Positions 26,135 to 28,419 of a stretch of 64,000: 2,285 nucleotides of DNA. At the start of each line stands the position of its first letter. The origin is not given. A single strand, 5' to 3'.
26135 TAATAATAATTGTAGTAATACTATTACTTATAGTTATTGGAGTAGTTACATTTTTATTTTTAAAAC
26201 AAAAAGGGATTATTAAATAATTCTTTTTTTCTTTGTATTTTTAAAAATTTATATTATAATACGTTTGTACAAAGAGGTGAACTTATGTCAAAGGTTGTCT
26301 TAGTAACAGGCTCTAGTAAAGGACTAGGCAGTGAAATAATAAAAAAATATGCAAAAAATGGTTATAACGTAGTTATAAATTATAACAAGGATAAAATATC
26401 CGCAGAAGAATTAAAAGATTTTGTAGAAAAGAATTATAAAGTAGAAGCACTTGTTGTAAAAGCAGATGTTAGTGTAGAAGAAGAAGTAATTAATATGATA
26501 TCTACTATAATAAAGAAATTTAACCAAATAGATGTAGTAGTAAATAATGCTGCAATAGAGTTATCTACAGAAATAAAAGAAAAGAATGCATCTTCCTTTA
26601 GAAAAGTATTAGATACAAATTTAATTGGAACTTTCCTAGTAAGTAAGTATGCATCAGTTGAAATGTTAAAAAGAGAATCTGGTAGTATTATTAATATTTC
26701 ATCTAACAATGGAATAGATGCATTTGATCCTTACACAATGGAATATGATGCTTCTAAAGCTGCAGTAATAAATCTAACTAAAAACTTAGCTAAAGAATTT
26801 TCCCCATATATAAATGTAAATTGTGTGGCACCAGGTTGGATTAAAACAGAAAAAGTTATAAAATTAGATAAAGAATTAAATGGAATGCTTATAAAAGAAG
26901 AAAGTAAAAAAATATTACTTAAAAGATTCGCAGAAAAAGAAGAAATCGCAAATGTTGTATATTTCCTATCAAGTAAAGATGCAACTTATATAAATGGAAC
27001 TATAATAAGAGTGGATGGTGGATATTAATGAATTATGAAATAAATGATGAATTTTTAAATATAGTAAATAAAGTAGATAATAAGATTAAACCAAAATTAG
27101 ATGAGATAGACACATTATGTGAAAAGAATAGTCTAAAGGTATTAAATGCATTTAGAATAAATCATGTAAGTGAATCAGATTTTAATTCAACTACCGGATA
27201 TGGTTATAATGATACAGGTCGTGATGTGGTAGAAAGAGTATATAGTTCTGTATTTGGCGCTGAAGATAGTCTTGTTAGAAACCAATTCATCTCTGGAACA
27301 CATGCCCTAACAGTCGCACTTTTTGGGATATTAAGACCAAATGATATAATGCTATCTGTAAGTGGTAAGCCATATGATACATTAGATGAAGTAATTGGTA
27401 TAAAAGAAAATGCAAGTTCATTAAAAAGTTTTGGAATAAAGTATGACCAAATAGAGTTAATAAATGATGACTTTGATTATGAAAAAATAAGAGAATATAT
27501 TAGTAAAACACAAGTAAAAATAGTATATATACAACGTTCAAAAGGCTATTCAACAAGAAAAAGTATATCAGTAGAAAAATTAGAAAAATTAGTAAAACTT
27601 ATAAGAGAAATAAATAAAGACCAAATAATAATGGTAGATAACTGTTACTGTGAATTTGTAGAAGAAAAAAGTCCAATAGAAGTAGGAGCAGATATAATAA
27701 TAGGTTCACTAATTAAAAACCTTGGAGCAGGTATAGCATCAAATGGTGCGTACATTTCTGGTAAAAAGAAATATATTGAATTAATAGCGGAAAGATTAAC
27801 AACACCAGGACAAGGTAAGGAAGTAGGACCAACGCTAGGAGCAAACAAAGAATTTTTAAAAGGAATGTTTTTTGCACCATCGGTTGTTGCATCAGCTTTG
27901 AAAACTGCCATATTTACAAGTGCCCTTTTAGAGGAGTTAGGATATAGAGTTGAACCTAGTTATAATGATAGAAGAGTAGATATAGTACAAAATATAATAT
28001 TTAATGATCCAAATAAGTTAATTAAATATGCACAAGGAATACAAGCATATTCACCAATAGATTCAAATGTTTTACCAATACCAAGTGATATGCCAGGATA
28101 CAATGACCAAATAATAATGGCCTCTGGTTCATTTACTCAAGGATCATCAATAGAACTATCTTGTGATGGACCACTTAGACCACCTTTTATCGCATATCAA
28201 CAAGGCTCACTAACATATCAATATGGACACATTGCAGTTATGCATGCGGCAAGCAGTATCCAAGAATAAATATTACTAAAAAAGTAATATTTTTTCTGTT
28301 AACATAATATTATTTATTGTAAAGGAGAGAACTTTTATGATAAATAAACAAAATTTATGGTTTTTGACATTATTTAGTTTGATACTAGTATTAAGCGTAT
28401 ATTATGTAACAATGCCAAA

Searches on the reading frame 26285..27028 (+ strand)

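Call 7: search_protein_families(library=ncbifam, proteins=[window:26285-27028:+])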
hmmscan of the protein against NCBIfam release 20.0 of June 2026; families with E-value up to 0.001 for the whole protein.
window:26285-27028:+ (247 aa): 235 families (the best 25 are shown)
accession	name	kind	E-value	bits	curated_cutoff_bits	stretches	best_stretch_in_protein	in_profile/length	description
TIGR01830.1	3oxo_ACP_reduc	equivalog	2.2e-58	197.8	297.75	1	5-246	1-237/239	3-oxoacyl-[acyl-carrier-protein] reductase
NF005559.1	PRK07231.1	subfamily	3.1e-58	197.2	215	1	3-246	5-246/249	glucose 1-dehydrogenase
NF052558.1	MBtsdlDhBudC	equivalog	4.4e-54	183.7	270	1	2-246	3-240/250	meso-2,3-butanediol dehydrogenase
NF009466.0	PRK12826.1-2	subfamily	5.4e-54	183.3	222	1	1-246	2-243/248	3-oxoacyl-ACP reductase FabG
NF004198.0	PRK05653.1-3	equivalog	9.9e-53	179.1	296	1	2-246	7-245/248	3-oxoacyl-ACP reductase FabG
NF004199.0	PRK05653.1-4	equivalog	5e-52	176.9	301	1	3-246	6-244/247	3-oxoacyl-ACP reductase FabG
NF005056.0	PRK06463.1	equivalog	1.7e-51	174.9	339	1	2-246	7-246/255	3-ketoacyl-(acyl-carrier-protein) reductase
NF005067.0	PRK06484.1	equivalog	1.5e-50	172.2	713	1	2-247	9-251/524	short chain dehydrogenase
NF009464.0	PRK12824.1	subfamily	7.5e-50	169.9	269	1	1-247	1-242/245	3-oxoacyl-ACP reductase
NF006070.0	PRK08213.1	subfamily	7.9e-49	166.5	279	1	3-246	13-255/259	gluconate 5-dehydrogenase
NF053542.1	FlxB_rubin_SDR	equivalog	8.4e-49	166.5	340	1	3-246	1-238/239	flexirubin biosynthesis SDR family reductase FlxB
NF006598.0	PRK09135.1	equivalog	1.8e-48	165.3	288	1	2-246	6-244/249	pteridine reductase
NF004791.0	PRK06138.1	equivalog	3.8e-48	164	312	1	2-246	5-248/252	SDR family oxidoreductase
TIGR01829.1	AcAcCoA_reduct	subfamily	4.8e-48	163.9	302.1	1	3-246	1-239/242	acetoacetyl-CoA reductase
NF005975.0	PRK08063.1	equivalog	7.9e-48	162.9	328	1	2-247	4-246/250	enoyl-[acyl-carrier-protein] reductase FabL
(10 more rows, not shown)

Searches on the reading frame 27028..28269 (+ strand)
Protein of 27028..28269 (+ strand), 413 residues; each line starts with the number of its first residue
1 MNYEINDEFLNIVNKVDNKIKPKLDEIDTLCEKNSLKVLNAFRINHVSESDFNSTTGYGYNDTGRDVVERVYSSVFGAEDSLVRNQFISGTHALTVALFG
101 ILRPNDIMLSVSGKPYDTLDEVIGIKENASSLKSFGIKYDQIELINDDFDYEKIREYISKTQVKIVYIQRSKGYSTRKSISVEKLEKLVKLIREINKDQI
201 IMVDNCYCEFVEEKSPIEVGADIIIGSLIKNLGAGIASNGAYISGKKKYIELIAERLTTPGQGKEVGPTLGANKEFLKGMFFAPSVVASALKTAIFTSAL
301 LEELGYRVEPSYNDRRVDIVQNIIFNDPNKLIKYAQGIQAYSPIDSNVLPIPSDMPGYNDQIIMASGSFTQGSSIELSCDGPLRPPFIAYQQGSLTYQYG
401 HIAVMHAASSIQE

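Call 7: search_protein_families(library=ncbifam, proteins=[window:27028-28269:+])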
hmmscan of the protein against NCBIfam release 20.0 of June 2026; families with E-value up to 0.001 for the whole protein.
window:27028-28269:+ (413 aa): 17 families
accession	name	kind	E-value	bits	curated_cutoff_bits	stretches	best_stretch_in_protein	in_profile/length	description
NF005455.0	PRK07049.1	equivalog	3.6e-08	32.5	504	1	60-252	80-263/427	cystathionine gamma-synthase family protein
NF004876.0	PRK06234.1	subfamily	1.2e-07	31.1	666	1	131-253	123-235/400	methionine gamma-lyase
TIGR01328.1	met_gam_lyase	equivalog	1.3e-07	30.9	549.7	1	57-253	50-228/391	methionine gamma-lyase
NF005047.0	PRK06460.1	equivalog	1.4e-07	30.8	501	1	58-256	37-217/376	hypothetical protein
NF005695.0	PRK07503.1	equivalog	1.7e-07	30.3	666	1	66-247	68-229/403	methionine gamma-lyase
NF006097.0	PRK08249.1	equivalog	2.8e-07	29.3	600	1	53-253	53-235/402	cystathionine gamma-synthase family protein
TIGR02080.1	O_succ_thio_ly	equivalog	3e-06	26.2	504.55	1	52-233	37-200/382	cystathionine gamma-synthase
NF006003.0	PRK08133.1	equivalog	4.4e-06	25.6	522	1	182-261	167-244/396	O-succinylhomoserine sulfhydrylase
NF005871.0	PRK07811.1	equivalog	5.5e-06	25.2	513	1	56-234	51-211/389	cystathionine gamma-synthase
TIGR01326.1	OAH_OAS_sulfhy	subfamily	2.4e-05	23.2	495.1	1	86-247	77-221/418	O-acetylhomoserine aminocarboxypropyltransferase/cysteine synthase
NF005026.0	PRK06434.1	equivalog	5.5e-05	22.2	634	1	58-234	56-211/385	cystathionine gamma-lyase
NF005810.0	PRK07671.1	equivalog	9.7e-05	21.6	594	1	53-234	37-199/377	bifunctional cystathionine gamma-lyase/homocysteine desulfhydrase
NF005263.0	PRK06767.1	equivalog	0.00013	21.1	617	1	58-244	53-222/392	methionine gamma-lyase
NF005976.0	PRK08064.1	equivalog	0.00013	21.1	627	1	49-233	37-202/390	cystathionine beta-lyase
TIGR01329.1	cysta_beta_ly_E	equivalog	0.00019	20.3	487.5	1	58-232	39-198/383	cystathionine beta-lyase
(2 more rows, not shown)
